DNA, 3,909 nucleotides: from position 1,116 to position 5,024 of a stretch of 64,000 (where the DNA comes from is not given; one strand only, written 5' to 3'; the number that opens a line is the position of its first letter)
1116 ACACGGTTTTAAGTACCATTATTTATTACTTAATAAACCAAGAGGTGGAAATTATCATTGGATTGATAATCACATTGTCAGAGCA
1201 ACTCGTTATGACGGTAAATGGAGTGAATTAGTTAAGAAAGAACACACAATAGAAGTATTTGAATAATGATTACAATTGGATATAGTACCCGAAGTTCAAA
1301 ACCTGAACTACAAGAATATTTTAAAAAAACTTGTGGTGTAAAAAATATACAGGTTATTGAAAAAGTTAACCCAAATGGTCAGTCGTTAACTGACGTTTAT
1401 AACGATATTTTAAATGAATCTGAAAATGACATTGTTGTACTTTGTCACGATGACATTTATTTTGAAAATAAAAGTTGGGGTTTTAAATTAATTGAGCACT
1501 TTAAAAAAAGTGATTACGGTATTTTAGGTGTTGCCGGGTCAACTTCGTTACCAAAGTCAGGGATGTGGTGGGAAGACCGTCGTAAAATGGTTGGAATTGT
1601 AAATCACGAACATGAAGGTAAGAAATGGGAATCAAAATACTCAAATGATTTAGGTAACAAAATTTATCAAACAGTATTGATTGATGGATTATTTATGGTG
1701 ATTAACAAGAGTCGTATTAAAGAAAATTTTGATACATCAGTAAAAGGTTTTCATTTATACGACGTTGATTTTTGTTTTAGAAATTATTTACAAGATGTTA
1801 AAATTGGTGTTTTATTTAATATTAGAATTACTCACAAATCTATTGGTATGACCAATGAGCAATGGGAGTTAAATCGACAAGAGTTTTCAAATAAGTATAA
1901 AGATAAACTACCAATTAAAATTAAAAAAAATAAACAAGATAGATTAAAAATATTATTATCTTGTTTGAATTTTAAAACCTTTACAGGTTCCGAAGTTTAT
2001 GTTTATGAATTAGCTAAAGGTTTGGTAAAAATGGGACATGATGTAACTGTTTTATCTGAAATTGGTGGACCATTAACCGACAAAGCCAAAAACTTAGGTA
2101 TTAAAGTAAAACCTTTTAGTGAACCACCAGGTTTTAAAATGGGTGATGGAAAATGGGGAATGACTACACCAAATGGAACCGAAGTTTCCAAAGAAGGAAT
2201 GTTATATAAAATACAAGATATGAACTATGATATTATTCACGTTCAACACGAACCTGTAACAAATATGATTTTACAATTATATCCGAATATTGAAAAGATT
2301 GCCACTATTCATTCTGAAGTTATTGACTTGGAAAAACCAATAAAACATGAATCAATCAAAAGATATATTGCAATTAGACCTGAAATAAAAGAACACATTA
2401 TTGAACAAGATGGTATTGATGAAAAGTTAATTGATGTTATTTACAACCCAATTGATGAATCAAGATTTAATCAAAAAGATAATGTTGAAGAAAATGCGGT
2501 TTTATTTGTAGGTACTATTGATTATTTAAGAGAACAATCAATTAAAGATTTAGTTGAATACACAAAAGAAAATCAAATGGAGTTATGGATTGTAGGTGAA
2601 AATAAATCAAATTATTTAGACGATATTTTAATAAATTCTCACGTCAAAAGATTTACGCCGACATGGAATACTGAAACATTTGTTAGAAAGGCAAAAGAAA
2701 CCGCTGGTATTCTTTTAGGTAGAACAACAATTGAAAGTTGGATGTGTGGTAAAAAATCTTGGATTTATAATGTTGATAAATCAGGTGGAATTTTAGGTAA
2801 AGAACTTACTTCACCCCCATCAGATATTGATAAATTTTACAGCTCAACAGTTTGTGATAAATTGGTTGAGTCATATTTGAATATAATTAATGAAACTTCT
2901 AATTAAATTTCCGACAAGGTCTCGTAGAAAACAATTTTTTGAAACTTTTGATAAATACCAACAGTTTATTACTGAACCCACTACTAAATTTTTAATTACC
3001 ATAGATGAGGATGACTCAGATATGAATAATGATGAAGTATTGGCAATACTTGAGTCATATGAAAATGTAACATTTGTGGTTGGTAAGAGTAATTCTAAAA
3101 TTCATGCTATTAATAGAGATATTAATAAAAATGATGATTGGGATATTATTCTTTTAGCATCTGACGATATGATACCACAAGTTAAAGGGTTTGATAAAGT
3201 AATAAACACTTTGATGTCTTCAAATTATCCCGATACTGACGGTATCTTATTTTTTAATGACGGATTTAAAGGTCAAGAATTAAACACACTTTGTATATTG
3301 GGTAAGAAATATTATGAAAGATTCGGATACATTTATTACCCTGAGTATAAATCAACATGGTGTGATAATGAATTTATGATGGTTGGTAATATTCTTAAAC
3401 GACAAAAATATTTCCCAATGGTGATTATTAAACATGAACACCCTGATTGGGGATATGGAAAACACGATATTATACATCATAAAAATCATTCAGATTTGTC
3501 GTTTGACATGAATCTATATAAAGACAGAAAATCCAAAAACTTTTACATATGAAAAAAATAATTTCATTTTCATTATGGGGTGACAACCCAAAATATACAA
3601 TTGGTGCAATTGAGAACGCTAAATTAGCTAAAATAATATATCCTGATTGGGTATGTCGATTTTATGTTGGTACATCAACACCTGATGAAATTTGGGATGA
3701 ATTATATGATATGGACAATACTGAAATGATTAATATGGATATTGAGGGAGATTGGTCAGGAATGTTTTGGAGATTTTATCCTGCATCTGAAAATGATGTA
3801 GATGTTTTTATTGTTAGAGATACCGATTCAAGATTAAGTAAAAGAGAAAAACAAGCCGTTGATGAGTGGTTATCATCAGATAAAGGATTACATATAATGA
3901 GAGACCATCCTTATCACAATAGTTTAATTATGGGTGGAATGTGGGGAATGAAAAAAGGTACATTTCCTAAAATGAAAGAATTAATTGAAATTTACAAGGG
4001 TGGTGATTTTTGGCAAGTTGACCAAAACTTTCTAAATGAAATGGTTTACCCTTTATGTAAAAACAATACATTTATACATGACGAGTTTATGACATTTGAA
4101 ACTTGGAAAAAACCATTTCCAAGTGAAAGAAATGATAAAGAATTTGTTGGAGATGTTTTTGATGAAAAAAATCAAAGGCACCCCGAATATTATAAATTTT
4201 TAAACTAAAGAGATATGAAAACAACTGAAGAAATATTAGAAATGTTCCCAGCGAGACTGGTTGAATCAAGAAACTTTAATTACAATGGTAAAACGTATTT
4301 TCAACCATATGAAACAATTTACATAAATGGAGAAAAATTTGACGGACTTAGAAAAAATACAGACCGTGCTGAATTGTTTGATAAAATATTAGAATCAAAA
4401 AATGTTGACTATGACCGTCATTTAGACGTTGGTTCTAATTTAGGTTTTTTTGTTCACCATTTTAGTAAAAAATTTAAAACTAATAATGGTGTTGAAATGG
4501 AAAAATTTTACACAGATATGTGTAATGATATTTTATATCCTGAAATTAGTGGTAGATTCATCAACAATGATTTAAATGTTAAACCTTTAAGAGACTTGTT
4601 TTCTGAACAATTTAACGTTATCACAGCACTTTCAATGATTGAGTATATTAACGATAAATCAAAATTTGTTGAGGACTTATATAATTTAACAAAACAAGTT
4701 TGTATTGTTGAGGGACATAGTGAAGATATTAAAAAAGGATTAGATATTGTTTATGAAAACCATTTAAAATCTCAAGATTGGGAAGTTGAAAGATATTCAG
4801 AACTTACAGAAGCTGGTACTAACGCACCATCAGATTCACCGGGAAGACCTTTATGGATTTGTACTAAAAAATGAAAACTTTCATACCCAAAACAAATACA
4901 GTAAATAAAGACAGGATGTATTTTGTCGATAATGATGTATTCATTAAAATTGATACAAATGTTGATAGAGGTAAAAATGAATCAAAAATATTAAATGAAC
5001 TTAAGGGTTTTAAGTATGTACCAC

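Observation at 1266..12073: About 10 kb sugar-modification cluster (at least five glycosyltransferases, two or three SAM methyltransferases, a kinase-fold protein) flanked by dUTPase/HAD phosphatase and PhoH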

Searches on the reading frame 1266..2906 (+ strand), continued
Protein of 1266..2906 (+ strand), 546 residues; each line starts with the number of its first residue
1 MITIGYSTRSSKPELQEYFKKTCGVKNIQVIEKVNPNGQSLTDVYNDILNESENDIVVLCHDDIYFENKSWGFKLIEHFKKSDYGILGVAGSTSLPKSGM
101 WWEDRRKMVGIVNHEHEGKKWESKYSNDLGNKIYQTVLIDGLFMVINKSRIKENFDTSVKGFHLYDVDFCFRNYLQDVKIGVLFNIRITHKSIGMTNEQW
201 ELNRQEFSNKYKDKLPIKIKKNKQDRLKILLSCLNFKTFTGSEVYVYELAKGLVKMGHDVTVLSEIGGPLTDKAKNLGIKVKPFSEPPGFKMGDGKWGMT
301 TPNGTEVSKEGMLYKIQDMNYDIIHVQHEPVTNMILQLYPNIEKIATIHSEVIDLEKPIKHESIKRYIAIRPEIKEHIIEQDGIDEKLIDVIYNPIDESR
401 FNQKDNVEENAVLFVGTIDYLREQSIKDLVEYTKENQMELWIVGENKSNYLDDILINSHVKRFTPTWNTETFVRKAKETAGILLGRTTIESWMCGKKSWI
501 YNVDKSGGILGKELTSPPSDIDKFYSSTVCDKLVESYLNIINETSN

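Call 97: fold_search(model_id=the predicted structure, library=viral)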
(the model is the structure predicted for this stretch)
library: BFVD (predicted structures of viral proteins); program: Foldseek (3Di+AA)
matches with E <= 10: 1211; with E <= 0.001: 266
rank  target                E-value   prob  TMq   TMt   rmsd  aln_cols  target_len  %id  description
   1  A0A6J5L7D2            4.8e-35  1.00  0.41  0.49   9.4       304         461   45  Glyco_tranf_GTA_type domain containing protein [uncultured Caudovirales phage]
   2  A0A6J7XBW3            1.2e-14  1.00  0.33  0.76   3.5       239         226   24  Glycosyltransferase like family [uncultured Caudovirales phage]
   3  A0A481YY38            1.4e-14  1.00  0.34  0.26  23.4       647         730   12  Glycosyl transferase [Marseillevirus LCMAC202]
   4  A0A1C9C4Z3            7.0e-14  1.00  0.35  0.29  23.4       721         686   10  Putative glycosyltransferase [Heterosigma akashiwo virus 01]
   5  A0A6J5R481            5.1e-13  1.00  0.27  0.28  19.2       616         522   10  Glycosyltransferase 2-like domain-containing protein [uncultured Caudovirales phage]
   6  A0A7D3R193            7.0e-13  1.00  0.34  0.22  25.4       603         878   14  Glycosyl transferase family 1 [Fadolivirus FV1/VV64]
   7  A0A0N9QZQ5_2          5.1e-12  1.00  0.30  0.16  28.8       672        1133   10  Multiple glycosyltransferase domain containing protein [Chrysochromulina ericina virus CeV-01B]
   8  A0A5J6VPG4            9.8e-12  1.00  0.36  0.30  15.2       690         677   10  Glycosyltransferase group 1 [Megaviridae environmental sample]
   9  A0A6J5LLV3            6.7e-10  1.00  0.27  0.11  28.7       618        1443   12  Glyco_tranf_GTA_type domain containing protein [uncultured Caudovirales phage]
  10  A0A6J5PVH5            9.9e-10  1.00  0.27  0.22  21.5       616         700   13  6-hydroxymethylpterin diphosphokinase MptE-like [uncultured Caudovirales phage]
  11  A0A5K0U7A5            1.2e-09  1.00  0.37  0.39   9.5       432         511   16  Glycosyltransferase family group 1 protein [Yasminevirus sp. GU-2018]
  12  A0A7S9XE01            1.6e-09  1.00  0.39  0.23  16.3       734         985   11  Glycosyl transferase family 1 domain-containing protein [Virus NIOZ-UU157]
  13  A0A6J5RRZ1            1.7e-09  1.00  0.19  0.16  24.0       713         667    9  Glycosyl transferase family 2 [uncultured Caudovirales phage]
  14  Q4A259                2.5e-09  1.00  0.28  0.26  16.3       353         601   13  Uncharacterized protein [Emiliania huxleyi virus 86 (isolate United Kingdom/English Channel/1999)]
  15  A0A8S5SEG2            6.4e-09  1.00  0.23  0.30  14.9       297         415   13  Glycosyl transferase family 1 domain-containing protein [Myoviridae sp. ct8mY9]
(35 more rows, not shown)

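Call 102: search_protein_families(library=pfam, proteins=[L003:2626-4527:-, L003:4578-5309:+, L003:5356-5763:+, L003:5763-6068:+, L003:6068-6475:+, L003:6477-7067:+, L003:7116-8327:+, L003:8329-9036:+], max_evalue=0.01)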
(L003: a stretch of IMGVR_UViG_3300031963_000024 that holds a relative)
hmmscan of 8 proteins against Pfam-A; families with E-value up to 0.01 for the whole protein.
L003:2626-4527:- (633 aa): 0 families

L003:4578-5309:+ (243 aa): 1 family
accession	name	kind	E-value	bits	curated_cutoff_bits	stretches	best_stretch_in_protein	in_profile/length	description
PF12518.13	DUF3721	-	8.2e-13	48.3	27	1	6-38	1-32/33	Protein of unknown function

L003:5356-5763:+ (135 aa): 0 families

L003:5763-6068:+ (101 aa): 0 families

L003:6068-6475:+ (135 aa): 0 families

L003:6477-7067:+ (196 aa): 0 families

L003:7116-8327:+ (403 aa): 2 families
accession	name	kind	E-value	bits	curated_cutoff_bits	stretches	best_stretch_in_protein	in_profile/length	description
PF13692.12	Glyco_trans_1_4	-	9.8e-06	26.3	27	1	273-367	62-142/142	Glycosyl transferases group 1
PF23528.1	Microp_apicomplexa_15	-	0.0019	18.8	27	0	281-314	36-69/69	Apicomplexa microprotein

L003:8329-9036:+ (235 aa): 3 families
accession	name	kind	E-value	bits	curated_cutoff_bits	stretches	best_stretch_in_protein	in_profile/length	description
PF10108.15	DNA_pol_B_exo2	-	3.4e-09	37.1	24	1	70-219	8-163/213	Predicted 3'-5' exonuclease related to the exonuclease domain of PolB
PF13482.12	RNase_H_2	-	4.6e-05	23.9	22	1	76-228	20-163/165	RNase_H superfamily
PF03104.25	DNA_pol_B_exo1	-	0.00012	22.1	23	1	91-137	137-182/242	DNA polymerase family B, exonuclease domain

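Call 105: search_dna_similar(query=L003:2626-4527:-, collection=phages, mode=protein, max_rows=12, max_evalue=0.001)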
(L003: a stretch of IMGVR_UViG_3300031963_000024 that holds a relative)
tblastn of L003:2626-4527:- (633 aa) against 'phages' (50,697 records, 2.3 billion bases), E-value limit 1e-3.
No match.

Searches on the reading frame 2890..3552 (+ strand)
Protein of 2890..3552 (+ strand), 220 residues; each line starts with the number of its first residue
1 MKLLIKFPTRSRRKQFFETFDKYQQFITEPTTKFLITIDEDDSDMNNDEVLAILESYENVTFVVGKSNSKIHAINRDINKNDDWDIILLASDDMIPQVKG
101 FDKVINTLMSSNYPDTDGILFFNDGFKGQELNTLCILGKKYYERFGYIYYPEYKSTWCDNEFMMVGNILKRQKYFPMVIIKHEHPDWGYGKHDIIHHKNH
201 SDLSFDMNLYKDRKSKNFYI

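Call 3: search_protein_families(library=pfam, proteins=[window:2890-3552:+], max_evalue=0.01)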
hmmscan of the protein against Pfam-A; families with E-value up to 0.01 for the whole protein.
window:2890-3552:+ (220 aa): 1 family
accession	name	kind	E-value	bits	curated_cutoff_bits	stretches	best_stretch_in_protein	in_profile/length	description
PF02485.27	Branch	-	0.003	17.6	23.4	0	17-112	12-116/250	Core-2/I-Branching enzyme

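Call 7: search_protein_families(library=phrogs, proteins=[window:2890-3552:+], max_evalue=0.001)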
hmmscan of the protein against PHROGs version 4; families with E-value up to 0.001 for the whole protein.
window:2890-3552:+ (220 aa): 2 families
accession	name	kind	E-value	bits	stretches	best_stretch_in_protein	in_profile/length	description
phrog_14945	-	moron, auxiliary metabolic gene and host takeover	3.1e-18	67.1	1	4-206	7-195/218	glycosyltransferase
phrog_2675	-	other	0.00023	20.8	1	52-202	64-208/599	DNA methyltransferase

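Call 36: search_protein_families(library=ncbifam, proteins=[window:2890-3552:+], max_evalue=0.01)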
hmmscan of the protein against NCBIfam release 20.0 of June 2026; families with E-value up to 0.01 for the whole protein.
window:2890-3552:+ (220 aa): 1 family
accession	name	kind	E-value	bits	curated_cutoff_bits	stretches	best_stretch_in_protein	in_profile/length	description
TIGR03590.1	PseG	equivalog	0.0055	16.3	153.55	1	13-106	155-248/280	UDP-2,4-diacetamido-2,4,6-trideoxy-beta-L-altropyranose hydrolase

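Call 95: search_solved_structures(query=window:2890-3552:+, max_evalue=1)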
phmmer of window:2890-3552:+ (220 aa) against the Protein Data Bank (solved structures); distinct sequences matched with E-value up to 1: 3.
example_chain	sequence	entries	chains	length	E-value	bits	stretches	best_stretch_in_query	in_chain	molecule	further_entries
8phn_A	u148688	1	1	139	0.077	15.6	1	28-103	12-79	histidine kinase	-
9b0x_K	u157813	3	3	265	0.51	12.9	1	20-120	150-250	ATP synthase subunit b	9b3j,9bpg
4bz4_A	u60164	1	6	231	0.66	12.6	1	123-170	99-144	COPPER-REPRESSIBLE POLYPEPTIDE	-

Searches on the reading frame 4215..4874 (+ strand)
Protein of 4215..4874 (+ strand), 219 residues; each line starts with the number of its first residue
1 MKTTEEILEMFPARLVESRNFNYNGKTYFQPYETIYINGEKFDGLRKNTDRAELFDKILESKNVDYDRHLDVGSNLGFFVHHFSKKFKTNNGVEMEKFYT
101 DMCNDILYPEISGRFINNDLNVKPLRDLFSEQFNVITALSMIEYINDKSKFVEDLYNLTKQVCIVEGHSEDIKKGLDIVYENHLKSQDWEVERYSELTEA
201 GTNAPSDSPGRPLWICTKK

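Call 3: search_protein_families(library=pfam, proteins=[window:4215-4874:+], max_evalue=0.01)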
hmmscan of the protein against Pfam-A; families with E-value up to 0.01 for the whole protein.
window:4215-4874:+ (219 aa): 2 families
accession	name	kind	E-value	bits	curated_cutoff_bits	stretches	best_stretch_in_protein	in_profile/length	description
PF13489.12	Methyltransf_23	-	0.00029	21.1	27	1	62-160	19-109/164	Methyltransferase domain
PF08242.18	Methyltransf_12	-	0.0021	19.2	30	1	70-161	1-94/98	Methyltransferase domain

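Call 7: search_protein_families(library=phrogs, proteins=[window:4215-4874:+], max_evalue=0.001)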
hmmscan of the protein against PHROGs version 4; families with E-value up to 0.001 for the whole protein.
window:4215-4874:+ (219 aa): 0 families

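Call 36: search_protein_families(library=ncbifam, proteins=[window:4215-4874:+], max_evalue=0.01)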
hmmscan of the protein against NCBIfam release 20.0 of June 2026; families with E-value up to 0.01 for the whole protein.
window:4215-4874:+ (219 aa): 2 families
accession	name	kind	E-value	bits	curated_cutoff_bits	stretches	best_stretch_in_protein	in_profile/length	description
TIGR01983.1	UbiG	equivalog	0.0024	17.2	102.95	1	61-161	45-145/228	bifunctional 2-polyprenyl-6-hydroxyphenol methylase/3-demethylubiquinol 3-O-methyltransferase UbiG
TIGR02072.1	BioC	equivalog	0.0085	15.9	184.95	0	56-162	25-127/244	malonyl-ACP O-methyltransferase BioC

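Call 63: search_solved_structures(query=window:4215-4874:+, max_evalue=1)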
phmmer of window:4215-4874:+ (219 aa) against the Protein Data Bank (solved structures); distinct sequences matched with E-value up to 1: 2.
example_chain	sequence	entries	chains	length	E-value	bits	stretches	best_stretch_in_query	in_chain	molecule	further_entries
8bif_A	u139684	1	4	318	0.33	13.7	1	10-98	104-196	methyltransferase Plu4892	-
1r5p_A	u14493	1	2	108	0.56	13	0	111-192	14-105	circadian oscillation regulator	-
